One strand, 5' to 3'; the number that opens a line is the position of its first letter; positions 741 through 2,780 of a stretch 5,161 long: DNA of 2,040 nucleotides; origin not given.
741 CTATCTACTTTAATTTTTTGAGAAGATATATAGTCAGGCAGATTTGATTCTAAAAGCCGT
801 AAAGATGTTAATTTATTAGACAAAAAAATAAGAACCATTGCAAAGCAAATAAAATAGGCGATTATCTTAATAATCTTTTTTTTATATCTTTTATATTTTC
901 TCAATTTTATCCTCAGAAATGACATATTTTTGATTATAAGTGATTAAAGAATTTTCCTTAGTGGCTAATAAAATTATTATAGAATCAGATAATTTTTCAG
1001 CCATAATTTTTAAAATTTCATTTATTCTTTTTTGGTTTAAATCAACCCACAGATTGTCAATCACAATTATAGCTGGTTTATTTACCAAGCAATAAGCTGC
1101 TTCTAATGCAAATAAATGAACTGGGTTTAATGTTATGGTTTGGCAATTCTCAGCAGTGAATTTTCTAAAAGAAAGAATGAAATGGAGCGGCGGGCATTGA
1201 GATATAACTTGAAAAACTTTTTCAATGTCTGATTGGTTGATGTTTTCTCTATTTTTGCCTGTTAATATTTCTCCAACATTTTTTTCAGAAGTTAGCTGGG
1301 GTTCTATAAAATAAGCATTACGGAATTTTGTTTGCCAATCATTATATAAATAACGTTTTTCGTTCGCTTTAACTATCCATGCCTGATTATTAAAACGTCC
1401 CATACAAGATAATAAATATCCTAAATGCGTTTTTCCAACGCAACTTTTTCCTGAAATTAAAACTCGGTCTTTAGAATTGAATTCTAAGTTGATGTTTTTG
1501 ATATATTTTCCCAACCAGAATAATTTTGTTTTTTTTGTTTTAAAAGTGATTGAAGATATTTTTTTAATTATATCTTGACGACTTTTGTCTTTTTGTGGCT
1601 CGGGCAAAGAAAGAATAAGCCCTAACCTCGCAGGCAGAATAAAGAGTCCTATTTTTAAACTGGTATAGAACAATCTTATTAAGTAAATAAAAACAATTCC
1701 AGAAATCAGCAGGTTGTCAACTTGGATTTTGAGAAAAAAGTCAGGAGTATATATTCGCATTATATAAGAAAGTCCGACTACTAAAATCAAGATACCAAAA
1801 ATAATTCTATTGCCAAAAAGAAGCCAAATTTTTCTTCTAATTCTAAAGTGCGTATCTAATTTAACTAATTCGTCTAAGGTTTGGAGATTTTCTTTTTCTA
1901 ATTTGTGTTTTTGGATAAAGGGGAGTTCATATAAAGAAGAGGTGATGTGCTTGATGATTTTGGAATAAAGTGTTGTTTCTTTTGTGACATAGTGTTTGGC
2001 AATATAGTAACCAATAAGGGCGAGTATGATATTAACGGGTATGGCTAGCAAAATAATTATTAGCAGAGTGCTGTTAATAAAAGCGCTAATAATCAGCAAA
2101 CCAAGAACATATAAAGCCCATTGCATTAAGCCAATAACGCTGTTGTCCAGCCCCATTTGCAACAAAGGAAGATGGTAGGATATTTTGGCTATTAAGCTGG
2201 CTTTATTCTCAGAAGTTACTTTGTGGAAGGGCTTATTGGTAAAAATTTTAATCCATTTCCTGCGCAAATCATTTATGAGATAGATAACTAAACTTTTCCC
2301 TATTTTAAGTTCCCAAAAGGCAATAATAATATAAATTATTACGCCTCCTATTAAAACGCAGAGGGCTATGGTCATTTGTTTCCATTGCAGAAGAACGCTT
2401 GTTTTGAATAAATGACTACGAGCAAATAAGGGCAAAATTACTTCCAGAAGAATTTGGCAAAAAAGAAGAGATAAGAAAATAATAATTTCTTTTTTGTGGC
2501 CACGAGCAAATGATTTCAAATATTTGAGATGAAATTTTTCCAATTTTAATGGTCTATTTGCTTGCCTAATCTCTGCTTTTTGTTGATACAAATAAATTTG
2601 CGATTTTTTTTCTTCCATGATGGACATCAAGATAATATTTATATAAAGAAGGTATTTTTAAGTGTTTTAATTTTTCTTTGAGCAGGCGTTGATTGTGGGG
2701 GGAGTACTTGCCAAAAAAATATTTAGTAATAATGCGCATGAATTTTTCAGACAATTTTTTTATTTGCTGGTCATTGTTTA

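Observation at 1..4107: Overlapping operon of a free-standing RT, a degenerate ABC-exporter-like membrane ATPase and an anchored PLD behind a structured leader: candidate undescribed RT-based system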

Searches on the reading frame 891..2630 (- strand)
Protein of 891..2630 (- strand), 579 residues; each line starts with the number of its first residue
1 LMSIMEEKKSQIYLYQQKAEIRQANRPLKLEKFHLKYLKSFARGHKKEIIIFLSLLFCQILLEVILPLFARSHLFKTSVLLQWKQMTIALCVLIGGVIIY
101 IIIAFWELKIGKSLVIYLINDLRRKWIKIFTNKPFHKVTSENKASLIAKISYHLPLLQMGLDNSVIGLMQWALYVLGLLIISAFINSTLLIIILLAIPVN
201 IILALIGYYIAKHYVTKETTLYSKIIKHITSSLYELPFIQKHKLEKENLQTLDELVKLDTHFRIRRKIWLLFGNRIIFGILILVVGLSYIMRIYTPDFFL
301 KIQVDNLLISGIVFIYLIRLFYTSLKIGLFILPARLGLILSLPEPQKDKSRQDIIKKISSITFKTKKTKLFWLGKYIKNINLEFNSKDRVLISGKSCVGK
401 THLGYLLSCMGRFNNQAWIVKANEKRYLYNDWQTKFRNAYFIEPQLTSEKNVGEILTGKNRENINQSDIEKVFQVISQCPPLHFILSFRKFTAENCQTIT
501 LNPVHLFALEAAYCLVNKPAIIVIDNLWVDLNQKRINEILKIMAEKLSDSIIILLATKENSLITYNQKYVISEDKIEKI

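Call 7: search_protein_families(library=pfam, proteins=[window:891-2630:-], max_evalue=0.1)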
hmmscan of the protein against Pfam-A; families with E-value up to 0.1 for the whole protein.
window:891-2630:- (579 aa): 2 families
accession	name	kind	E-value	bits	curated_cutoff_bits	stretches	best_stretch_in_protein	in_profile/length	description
PF00664.28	ABC_membrane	-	0.002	18.3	28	1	52-291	4-245/274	ABC transporter transmembrane region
PF17958.7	EF-hand_13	-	0.084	13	22.6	0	451-500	5-55/90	EF-hand domain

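Call 8: search_protein_families(library=padloc, proteins=[window:891-2630:-], max_evalue=0.1)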
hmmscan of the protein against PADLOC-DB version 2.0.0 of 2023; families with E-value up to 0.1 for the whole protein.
window:891-2630:- (579 aa): 1 family
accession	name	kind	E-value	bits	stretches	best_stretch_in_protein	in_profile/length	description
PDLC04140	mad8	-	0.0079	13.7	1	377-466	17-101/314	mads_8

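Call 9: search_protein_families(library=ncbifam, proteins=[window:891-2630:-], max_evalue=0.1)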
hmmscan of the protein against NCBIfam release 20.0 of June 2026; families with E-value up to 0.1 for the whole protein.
window:891-2630:- (579 aa): 11 families
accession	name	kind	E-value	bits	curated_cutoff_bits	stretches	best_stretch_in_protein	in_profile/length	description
NF045998.1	cleave_ABC_plasm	equivalog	3.3e-07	29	500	1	29-553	137-655/673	Mbov_0121 family peptidase domain-containing ABC transporter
TIGR02211.1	LolD_lipo_ex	equivalog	5.6e-07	29.3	307.75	1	375-440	19-84/221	lipoprotein-releasing ABC transporter ATP-binding protein LolD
TIGR02673.1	FtsE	equivalog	7.6e-06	25.7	264.85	1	512-571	149-208/214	cell division ATP-binding protein FtsE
TIGR02857.1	CydD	equivalog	9.8e-05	21.5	435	0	345-411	305-372/529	thiol reductant ABC exporter subunit CydD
TIGR03608.1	L_ocin_972_ABC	subfamily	0.00022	20.8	254.85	1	375-437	12-74/206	putative bacteriocin export ABC transporter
TIGR02982.1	heterocyst_DevA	subfamily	0.00077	19.1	295.8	0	377-414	21-58/220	ABC exporter ATP-binding subunit, DevA family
TIGR02203.1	MsbA_lipidA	equivalog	0.015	13.8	602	0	61-214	33-182/572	lipid A export permease/ATP-binding protein MsbA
NF008449.1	PRK11300.1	equivalog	0.031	13.6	362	0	497-563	150-217/255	high-affinity branched-chain amino acid ABC transporter ATP-binding protein LivG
NF008381.0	PRK11176.1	equivalog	0.053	11.9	867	0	58-201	41-179/582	lipid A ABC transporter ATP-binding protein/permease MsbA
NF038007.1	ABC_ATP_DarD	equivalog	0.06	12.8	375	0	374-570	18-211/218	darobactin export ABC transporter ATP-binding protein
TIGR01277.1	thiQ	equivalog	0.082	12.5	245.05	0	512-576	140-207/213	thiamine ABC transporter ATP-binding protein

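Call 44: search_solved_structures(query=A3, max_evalue=0.01, show_alignments=2)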
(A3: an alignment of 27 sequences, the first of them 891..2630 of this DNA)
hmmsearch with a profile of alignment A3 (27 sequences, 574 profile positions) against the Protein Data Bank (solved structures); distinct sequences matched with E-value up to 0.01: 181 (the best 60 are shown).
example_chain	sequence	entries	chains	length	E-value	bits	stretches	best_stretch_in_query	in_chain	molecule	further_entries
4f4c_A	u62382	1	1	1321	5.5e-18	68.1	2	115-239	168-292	Multidrug resistance protein pgp-1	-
7niu_A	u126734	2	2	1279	2.7e-17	65.9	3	90-289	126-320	Isoform 2 of Phosphatidylcholine translocator ABCB4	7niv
6s7p_A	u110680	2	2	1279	4.9e-17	65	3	90-289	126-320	Phosphatidylcholine translocator ABCB4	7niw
7zk9_A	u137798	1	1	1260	7.1e-17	64.5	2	86-274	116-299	ATP-dependent translocase ABCB1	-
7zk8_A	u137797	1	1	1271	7.5e-17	64.4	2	86-274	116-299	ATP-dependent translocase ABCB1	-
7zka_A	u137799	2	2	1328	1.1e-16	63.8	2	86-274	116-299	ATP-dependent translocase ABCB1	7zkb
6q81_A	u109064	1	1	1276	6.7e-16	61.3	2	86-274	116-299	P-glycoprotein (ABCB1)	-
4m2s_A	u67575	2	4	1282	6.9e-16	61.2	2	86-274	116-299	Multidrug resistance protein 1A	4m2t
5kpi_A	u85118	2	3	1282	6.9e-16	61.2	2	86-274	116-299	Multidrug resistance protein 1A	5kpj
4q9h_A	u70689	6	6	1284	7e-16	61.2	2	86-274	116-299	Multidrug resistance protein 1A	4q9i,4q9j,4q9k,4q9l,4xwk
3g60_A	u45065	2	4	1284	7e-16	61.2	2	86-274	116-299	Multidrug resistance protein 1a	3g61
4ksb_A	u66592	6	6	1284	7e-16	61.2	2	86-274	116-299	Multidrug resistance protein 1A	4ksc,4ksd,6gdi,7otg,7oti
6ujp_A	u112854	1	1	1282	7.7e-16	61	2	86-274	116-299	ATP-dependent translocase ABCB1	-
5ko2_A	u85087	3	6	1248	1.1e-15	60.6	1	86-274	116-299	Multidrug resistance protein 1A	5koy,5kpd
7ocy_B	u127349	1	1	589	1.2e-15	60.4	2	32-231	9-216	ABC transporter ATP-binding protein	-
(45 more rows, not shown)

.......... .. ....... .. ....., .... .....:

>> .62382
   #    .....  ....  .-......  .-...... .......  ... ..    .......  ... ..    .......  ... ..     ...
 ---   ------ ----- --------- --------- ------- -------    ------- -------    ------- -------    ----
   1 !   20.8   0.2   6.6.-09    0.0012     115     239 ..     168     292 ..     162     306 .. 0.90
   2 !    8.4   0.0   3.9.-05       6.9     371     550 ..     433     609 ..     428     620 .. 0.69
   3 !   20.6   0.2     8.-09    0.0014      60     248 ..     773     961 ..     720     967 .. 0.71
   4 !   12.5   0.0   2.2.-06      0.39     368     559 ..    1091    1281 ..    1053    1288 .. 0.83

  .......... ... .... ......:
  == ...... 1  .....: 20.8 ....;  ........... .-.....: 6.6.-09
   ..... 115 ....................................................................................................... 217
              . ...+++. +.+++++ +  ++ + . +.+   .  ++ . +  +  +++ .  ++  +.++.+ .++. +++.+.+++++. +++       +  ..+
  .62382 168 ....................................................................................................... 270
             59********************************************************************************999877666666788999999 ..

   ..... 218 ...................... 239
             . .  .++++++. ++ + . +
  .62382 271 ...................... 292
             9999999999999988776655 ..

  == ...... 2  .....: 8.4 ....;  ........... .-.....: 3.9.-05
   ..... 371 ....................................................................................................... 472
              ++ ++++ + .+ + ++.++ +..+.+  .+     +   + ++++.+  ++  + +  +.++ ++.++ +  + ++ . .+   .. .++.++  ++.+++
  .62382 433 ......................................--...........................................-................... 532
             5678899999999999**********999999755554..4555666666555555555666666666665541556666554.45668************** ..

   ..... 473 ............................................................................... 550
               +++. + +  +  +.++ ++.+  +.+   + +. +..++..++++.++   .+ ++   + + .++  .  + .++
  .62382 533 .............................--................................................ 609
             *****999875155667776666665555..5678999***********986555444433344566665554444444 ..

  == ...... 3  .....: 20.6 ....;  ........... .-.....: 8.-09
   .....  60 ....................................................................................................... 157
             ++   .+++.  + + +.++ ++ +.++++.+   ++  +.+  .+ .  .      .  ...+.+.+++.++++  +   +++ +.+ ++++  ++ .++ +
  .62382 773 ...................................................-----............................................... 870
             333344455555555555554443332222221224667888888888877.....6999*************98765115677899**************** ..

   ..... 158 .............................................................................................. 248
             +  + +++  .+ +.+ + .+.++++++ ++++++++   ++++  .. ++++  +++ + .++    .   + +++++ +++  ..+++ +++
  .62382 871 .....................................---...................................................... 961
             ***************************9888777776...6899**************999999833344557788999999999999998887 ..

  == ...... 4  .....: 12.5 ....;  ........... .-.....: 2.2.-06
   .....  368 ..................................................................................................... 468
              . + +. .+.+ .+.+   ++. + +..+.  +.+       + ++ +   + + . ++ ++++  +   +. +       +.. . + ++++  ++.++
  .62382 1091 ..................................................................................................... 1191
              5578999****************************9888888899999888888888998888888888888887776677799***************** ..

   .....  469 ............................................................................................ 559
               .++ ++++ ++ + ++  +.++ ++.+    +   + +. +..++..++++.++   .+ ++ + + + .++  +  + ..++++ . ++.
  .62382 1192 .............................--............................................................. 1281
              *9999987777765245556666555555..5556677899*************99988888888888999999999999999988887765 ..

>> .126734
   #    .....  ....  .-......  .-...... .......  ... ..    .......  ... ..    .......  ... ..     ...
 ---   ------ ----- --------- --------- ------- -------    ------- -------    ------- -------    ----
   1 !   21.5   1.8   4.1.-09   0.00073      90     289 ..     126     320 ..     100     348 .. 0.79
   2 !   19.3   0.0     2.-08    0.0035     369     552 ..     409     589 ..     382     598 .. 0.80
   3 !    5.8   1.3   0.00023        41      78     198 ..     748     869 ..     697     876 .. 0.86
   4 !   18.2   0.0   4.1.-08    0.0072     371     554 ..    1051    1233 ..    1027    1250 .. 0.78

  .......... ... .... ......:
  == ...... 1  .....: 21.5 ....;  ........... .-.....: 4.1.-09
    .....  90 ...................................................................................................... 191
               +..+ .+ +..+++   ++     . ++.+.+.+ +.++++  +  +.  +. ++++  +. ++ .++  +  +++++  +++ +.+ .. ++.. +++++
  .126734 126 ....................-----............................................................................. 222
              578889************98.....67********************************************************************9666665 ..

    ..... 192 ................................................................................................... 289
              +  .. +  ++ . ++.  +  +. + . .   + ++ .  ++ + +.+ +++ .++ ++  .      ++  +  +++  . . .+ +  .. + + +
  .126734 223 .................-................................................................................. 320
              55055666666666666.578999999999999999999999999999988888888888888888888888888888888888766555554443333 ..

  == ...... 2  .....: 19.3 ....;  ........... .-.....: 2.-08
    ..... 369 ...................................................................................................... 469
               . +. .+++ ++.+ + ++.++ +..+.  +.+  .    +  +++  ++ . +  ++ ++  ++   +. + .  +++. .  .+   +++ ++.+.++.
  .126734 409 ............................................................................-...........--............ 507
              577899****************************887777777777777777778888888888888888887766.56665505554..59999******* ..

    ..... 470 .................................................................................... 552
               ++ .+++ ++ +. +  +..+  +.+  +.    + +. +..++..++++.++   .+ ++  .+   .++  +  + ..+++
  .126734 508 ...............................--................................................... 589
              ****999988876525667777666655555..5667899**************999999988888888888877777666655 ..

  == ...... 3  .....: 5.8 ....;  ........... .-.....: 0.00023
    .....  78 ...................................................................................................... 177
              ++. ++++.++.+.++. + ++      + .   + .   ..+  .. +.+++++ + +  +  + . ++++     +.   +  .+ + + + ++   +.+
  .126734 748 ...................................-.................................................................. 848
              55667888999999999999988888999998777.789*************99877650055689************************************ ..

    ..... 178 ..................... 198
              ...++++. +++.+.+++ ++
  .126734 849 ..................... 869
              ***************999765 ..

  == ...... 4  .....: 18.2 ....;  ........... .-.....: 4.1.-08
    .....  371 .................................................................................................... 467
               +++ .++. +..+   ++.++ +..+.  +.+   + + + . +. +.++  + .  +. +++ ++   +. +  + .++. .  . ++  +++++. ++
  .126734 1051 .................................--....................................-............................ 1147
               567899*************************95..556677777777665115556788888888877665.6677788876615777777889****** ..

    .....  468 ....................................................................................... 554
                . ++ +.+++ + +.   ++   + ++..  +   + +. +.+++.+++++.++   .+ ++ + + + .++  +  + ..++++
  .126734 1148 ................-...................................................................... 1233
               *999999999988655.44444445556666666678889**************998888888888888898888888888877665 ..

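Call 71: find_homologous_proteins(query=window:891-2618:-, max_evalue=1e-10)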
Query window:891-2618:- (575 aa): 28 proteins with E <= 1e-10 among 8000 candidates.
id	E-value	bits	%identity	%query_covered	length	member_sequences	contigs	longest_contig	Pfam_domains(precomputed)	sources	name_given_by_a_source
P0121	0.0e+0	1205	96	100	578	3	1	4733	-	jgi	-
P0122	0.0e+0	1125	89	100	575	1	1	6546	-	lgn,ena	-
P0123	0.0e+0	1121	88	100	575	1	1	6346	-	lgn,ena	-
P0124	0.0e+0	1111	87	100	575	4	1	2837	-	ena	-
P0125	0.0e+0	1081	84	100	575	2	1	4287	-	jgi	-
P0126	0.0e+0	1071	82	100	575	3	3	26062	-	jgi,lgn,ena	-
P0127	0.0e+0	1071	84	100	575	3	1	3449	-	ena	-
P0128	0.0e+0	1065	83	100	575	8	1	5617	-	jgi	-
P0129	2.1e-266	903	70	100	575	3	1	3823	-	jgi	jgi:ABC-type antimicrobial peptide transport system ATPase subunit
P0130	7.7e-266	901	70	100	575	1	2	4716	PF00005.34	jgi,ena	-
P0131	1.6e-265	900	70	100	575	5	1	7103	-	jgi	jgi:ABC-type antimicrobial peptide transport system ATPase subunit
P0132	9.7e-209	713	57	100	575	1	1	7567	PF00664.29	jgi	-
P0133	3.5e-206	704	55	100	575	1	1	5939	PF00664.29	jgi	-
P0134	4.3e-187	641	51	100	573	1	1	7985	PF00664.29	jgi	jgi:hypothetical protein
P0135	1.2e-177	610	51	100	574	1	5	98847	PF00664.29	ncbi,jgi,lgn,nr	ncbi:MAG: hypothetical protein PHW15_02325 [Patescibacteria group bacterium]|jgi:ABC-type multidrug 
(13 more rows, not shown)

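Call 79: predict_structure(alignment_id=A7)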
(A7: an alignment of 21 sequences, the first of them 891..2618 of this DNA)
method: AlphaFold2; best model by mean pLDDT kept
length: 575 residues; sequences in the alignment: 21
mean_pLDDT: 80.4   pTM: 0.69
mean pLDDT of the five models: 80.4, 77.3, 76.3, 75.5, 73.5
residues with pLDDT >= 90: 109; 70-90: 377; 50-70: 81; < 50: 8
segments of 3 or more residues with pLDDT < 50: 211-217
pLDDT, mean of each block of 10 residues (from residue 1): 79 70 75 89 90 86 73 58 80 88 86 87 84 78 77 83 85 78 76 81 72 41 71 80 79 64 68 77 68 56 67 82 82 82 74 88 88 92 94 89 83 88 91 89 79 82 86 85 72 74 90 93 88 92 93 87 90 90
secondary structure, 60 per line:
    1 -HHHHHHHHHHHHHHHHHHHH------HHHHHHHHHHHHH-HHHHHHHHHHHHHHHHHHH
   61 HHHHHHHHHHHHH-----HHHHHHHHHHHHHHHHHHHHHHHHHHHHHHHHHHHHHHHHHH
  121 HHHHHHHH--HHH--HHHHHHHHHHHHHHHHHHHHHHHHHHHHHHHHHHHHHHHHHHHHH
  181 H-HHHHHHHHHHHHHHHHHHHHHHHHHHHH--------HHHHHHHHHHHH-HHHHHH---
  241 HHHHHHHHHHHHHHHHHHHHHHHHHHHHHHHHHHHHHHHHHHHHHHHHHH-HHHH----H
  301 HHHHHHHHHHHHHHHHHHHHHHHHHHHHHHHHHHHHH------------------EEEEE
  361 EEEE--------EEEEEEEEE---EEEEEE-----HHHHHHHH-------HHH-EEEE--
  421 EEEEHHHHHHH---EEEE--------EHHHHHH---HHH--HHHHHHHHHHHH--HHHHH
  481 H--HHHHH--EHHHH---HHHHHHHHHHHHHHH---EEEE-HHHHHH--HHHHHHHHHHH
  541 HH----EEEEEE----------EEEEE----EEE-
elements in order: H2-21 H28-40 H42-73 H79-128 H136-181 H183-210 H219-230 H232-237 H241-290 H292-295 H300-337 E356-364 E373-381 E385-390 H396-403 E415-418 E421-424 H425-431 E435-438 H448-453 H462-473 H476-481 H484-488 H492-495 H499-513 E517-520 H522-527 H530-542 E547-552 E563-567 E572-574

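Call 81: fold_search(model_id=the predicted structure, library=pdb)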
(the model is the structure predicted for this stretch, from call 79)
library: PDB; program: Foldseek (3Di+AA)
matches with E <= 10: 1404; with E <= 0.001: 990
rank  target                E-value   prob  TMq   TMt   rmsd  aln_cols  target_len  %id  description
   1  8szc_C                2.3e-13  1.00  0.56  0.56  12.6       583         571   14  Heterodimeric ABC transporter BmrCD in the inward-facing conformation bound to substrate and ATP: BmrCD_IF-1HT/ATP (released 2023-11-15)
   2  8tso_A                2.8e-13  1.00  0.53  0.53  12.7       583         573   14  KDL bound, nucleotide-free MsbA in open, outward-facing conformation (released 2024-06-19)
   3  9cus_D                6.6e-13  1.00  0.52  0.46  11.5       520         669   16  BmrCD in the outward-facing conformation bound to Hoechsts (released 2025-08-13)
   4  4pl0_B                6.9e-13  1.00  0.50  0.50  11.4       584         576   16  Crystal structure of the antibacterial peptide ABC transporter McjD in an outward occluded state (released 2014-06-18)
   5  6v9z_A                7.9e-13  1.00  0.53  0.45  12.4       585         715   16  Cryo-EM structure of PCAT1 bound to its CtA peptide substrate (released 2020-01-22)
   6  5mkk_B                8.9e-13  1.00  0.58  0.58  12.3       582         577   14  Crystal structure of the heterodimeric ABC transporter TmrAB, a homolog of the antigen translocation complex TAP (released 2017-01-18)
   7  9ctc                  1.1e-12  1.00  0.49  0.28  12.8       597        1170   15  SapNP reconstituted Human ABCB1 in complex with Zosuquidar and ATP/Mg (released 2025-01-22)
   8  9fur_A                1.1e-12  1.00  0.50  0.51  14.8       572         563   14  MsbA in LMNG inward-facing narrow (released 2025-03-19)
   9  7bcw_A                1.2e-12  1.00  0.59  0.59  11.2       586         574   14  Structure of MsbA in Salipro with ADP vanadate (released 2022-01-12)
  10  6bpp_B                1.2e-12  1.00  0.52  0.53  12.1       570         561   13  E. coli MsbA in complex with LPS and inhibitor G092 (released 2018-05-02)
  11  6rai_B                1.5e-12  1.00  0.59  0.59  10.3       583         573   15  Heterodimeric ABC exporter TmrAB in ATP-bound outward-facing occluded conformation (released 2019-07-31)
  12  8dmo_A                1.6e-12  1.00  0.49  0.49  20.1       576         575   14  Structure of open, inward-facing MsbA from E. coli (released 2022-12-14)
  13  6fn4_A                1.8e-12  1.00  0.50  0.27  13.4       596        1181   14  Apo form of UIC2 Fab complex of human-mouse chimeric ABCB1 (ABCB1HM) (released 2018-02-21)
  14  9cus_C                2.1e-12  1.00  0.58  0.58  11.1       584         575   14  BmrCD in the outward-facing conformation bound to Hoechsts (released 2025-08-13)
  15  8gmg                  2.6e-12  1.00  0.51  0.28  15.1       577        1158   15  CryoEM structure of P-Glycoprotein in Apo state (released 2025-04-23)
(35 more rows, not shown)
